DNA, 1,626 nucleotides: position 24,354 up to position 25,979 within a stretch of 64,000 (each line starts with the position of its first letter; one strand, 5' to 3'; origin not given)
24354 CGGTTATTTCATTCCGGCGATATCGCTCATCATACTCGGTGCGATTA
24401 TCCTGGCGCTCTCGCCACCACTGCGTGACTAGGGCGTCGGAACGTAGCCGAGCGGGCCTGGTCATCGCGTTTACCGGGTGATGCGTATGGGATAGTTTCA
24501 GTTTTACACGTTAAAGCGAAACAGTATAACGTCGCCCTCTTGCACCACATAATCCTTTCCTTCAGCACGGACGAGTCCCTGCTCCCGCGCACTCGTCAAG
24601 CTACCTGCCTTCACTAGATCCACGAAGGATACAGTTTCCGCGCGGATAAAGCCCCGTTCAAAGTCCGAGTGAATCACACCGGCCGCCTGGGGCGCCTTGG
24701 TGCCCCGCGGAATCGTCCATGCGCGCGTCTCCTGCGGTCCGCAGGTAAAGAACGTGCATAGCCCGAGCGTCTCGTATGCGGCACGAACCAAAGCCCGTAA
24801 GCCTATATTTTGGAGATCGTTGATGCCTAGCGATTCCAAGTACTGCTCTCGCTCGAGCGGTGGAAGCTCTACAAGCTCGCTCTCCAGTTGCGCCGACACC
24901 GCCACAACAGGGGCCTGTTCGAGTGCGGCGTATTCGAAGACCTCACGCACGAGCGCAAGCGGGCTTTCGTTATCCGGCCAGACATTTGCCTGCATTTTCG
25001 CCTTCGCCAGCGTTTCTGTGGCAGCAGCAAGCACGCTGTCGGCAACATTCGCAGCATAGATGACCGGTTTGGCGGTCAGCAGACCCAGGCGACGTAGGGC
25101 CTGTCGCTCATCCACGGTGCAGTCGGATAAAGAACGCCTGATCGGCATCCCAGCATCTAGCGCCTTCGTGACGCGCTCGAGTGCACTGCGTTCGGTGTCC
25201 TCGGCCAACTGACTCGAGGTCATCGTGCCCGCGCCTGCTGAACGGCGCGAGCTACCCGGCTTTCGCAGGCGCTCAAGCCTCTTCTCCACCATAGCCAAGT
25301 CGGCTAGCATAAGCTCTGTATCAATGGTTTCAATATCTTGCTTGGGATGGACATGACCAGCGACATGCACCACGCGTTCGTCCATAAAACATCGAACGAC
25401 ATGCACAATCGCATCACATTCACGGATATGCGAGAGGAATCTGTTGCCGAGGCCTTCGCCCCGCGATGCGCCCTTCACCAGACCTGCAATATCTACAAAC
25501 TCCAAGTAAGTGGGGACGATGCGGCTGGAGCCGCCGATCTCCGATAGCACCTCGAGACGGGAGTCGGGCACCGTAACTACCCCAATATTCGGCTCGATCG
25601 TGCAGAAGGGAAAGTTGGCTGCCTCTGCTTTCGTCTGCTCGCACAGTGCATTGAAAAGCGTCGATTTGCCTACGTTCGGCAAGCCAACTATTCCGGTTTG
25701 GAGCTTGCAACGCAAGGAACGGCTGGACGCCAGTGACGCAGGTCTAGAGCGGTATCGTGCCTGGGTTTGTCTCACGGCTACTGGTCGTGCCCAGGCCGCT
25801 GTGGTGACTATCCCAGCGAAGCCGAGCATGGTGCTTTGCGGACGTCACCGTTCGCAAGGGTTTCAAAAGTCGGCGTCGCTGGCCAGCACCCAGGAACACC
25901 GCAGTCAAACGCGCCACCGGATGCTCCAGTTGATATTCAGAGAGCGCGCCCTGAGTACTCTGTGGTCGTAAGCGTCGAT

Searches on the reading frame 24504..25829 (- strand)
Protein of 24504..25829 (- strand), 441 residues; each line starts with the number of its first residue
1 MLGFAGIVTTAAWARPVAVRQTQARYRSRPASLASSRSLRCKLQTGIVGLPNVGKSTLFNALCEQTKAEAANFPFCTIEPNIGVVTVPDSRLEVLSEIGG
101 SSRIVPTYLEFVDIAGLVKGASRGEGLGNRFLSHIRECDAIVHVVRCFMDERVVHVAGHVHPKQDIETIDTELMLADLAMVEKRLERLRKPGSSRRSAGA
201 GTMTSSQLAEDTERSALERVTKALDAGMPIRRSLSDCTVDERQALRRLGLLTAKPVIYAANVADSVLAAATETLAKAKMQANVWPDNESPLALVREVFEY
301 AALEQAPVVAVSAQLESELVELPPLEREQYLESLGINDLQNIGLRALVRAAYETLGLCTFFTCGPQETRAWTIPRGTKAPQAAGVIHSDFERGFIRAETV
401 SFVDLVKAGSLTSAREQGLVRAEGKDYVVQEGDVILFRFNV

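Call 7: search_protein_families(library=pfam, proteins=[window:24504-25829:-], max_evalue=0.01)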
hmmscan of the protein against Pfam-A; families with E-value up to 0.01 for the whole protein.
window:24504-25829:- (441 aa): 3 families
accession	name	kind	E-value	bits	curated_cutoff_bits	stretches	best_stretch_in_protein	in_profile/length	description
PF06071.19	YchF-GTPase_C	-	4.5e-38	129.7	27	1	357-440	1-84/84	Protein of unknown function (DUF933)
PF01926.29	MMR_HSR1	-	7.2e-23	81.3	21.9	1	45-154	2-86/113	50S ribosome-binding GTPase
PF02421.24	FeoB_N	-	1.2e-07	31.8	27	1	46-94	4-51/156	Ferrous iron transport protein B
